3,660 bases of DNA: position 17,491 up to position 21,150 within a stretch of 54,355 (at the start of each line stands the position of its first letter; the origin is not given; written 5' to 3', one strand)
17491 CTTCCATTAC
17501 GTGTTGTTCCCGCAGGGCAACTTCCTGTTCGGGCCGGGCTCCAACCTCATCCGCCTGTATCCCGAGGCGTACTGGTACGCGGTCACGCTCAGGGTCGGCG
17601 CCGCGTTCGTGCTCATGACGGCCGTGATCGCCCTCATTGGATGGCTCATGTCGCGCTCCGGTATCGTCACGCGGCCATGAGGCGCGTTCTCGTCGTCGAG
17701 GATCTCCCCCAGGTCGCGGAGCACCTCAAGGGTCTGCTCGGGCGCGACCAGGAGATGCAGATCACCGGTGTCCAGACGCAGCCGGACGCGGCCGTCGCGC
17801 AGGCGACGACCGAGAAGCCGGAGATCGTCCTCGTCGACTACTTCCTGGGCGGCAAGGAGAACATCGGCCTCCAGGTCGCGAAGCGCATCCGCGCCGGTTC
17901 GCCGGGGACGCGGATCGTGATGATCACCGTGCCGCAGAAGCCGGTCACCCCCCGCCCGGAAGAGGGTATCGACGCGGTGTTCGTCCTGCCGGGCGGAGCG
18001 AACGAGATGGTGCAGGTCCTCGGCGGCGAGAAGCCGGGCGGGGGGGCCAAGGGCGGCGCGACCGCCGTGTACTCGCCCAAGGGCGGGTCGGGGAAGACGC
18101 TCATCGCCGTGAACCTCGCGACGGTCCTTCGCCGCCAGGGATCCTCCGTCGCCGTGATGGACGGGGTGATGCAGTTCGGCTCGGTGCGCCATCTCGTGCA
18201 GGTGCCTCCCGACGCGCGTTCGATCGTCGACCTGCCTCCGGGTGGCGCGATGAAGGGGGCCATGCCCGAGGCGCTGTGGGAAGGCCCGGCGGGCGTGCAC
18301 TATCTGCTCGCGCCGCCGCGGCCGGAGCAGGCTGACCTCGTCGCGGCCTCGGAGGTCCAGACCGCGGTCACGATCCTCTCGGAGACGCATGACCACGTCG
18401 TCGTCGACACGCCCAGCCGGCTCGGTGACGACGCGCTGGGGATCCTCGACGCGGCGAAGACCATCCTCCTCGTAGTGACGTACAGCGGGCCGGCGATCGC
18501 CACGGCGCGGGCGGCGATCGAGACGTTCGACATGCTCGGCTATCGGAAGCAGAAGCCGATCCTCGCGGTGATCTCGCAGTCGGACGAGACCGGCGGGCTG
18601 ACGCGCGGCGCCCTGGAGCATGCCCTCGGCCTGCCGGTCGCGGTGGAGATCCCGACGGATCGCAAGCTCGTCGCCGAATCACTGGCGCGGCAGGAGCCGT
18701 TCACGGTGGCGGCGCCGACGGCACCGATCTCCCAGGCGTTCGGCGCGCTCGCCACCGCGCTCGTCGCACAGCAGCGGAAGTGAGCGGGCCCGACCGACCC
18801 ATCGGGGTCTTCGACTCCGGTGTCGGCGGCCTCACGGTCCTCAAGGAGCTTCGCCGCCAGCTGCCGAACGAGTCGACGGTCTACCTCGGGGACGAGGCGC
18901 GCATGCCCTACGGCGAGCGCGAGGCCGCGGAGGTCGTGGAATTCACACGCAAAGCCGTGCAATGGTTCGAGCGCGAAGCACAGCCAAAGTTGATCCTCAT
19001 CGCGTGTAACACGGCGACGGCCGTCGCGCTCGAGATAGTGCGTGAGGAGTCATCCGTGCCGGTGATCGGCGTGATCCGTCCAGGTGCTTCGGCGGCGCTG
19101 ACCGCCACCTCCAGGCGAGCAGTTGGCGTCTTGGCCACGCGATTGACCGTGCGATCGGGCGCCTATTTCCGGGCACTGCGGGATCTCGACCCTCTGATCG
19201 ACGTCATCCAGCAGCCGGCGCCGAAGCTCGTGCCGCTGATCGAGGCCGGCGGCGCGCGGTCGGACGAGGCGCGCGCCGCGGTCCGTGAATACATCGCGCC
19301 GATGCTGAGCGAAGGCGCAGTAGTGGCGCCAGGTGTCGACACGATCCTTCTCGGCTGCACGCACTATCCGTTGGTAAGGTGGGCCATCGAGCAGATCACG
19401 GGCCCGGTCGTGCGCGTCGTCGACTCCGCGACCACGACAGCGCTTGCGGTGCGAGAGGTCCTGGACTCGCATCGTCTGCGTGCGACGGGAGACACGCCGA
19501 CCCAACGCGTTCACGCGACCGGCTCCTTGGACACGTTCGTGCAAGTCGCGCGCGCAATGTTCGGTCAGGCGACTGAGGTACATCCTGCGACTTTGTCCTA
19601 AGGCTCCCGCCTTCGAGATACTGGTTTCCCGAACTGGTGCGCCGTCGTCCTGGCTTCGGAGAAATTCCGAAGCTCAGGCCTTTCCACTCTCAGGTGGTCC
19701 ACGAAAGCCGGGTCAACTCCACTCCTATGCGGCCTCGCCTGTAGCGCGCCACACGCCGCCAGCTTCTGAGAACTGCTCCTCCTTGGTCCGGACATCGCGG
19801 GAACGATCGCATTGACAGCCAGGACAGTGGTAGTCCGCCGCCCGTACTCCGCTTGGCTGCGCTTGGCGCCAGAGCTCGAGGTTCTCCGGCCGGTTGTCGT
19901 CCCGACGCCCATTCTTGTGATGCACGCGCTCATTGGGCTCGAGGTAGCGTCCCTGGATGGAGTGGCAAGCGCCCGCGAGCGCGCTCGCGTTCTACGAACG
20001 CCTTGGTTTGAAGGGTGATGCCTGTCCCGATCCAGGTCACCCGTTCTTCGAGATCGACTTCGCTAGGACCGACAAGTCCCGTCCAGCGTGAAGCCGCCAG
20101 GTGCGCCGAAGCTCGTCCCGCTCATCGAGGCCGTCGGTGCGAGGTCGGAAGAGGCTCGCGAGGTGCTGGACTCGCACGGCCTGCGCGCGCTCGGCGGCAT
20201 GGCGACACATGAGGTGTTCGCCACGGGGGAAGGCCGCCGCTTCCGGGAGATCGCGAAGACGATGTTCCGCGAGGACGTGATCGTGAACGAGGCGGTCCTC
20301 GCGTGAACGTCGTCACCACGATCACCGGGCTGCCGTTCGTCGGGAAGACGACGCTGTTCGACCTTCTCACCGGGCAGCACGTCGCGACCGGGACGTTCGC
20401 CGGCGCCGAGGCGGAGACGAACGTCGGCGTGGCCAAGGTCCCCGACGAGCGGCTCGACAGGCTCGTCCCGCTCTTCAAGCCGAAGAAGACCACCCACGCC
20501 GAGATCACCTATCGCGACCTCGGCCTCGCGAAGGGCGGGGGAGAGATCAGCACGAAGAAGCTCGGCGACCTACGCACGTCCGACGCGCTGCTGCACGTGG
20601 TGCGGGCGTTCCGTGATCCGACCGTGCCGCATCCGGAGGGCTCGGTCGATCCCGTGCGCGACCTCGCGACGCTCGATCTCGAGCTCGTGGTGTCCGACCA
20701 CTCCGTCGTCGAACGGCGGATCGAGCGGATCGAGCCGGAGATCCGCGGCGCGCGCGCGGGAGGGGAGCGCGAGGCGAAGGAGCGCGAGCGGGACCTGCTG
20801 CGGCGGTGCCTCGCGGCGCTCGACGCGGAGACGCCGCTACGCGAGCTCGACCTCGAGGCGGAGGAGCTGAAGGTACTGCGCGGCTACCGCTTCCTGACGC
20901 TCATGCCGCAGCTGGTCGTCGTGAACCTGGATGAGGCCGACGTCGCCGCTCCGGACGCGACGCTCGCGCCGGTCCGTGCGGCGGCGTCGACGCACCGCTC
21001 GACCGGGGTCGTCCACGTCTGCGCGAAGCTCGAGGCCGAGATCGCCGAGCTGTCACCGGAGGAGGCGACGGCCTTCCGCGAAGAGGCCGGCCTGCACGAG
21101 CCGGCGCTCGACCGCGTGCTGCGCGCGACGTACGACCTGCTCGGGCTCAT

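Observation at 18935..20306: Mosaic murI: low-GC replacement 3' part plus a decayed HNH endonuclease, with the native murI 3' end displaced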

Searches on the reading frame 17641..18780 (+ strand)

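Call 5: search_protein_families(library=pfam, proteins=[window:17641-18780:+], max_evalue=0.1)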
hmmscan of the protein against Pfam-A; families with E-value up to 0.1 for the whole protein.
window:17641-18780:+ (380 aa): 10 families
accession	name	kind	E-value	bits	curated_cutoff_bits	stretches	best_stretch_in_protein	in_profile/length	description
PF00072.30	Response_reg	-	1.7e-09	38.3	30.2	1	16-100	1-81/111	Response regulator receiver domain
PF10609.15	ParA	-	1.8e-09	37.8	27.1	1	142-185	7-50/246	NUBPL iron-transfer P-loop NTPase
PF01656.29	CbiA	-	2e-09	37.9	25.4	1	142-353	2-124/125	CobQ/CobB/MinD/ParA nucleotide binding domain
PF13614.12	AAA_31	-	2.6e-07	31.2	27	1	142-180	5-43/177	AAA domain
PF09140.17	MipZ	-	3.6e-05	23.6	20.7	1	146-174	8-36/262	ATPase MipZ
PF13500.12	AAA_26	-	0.00034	21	27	0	274-346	130-197/198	AAA domain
PF06564.18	CBP_BcsQ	-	0.019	14.9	21.3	0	147-174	10-37/234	Cellulose biosynthesis protein BcsQ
PF00142.24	Fer4_NifH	-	0.034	14.1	25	0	142-377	4-247/271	4Fe-4S iron sulfur cluster binding proteins, NifH/frxC family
PF02310.24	B12-binding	-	0.063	13.6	32.1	0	32-94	23-86/121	B12 binding domain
PF01583.26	APS_kinase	-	0.076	13.5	21.1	0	147-175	10-38/152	Adenylylsulphate kinase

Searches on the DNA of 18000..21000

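Call 52: search_rna_families(source=window, start=18000, end=21000, threshold=evalue, max_evalue=1)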
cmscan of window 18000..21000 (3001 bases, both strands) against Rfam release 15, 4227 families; matches with E-value up to 1: 1.
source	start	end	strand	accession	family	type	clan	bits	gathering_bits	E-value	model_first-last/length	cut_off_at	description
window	20245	20327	+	RF03558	mir-629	Gene; miRNA;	-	26.4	72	0.26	1-83/83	no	mir-629 microRNA precursor family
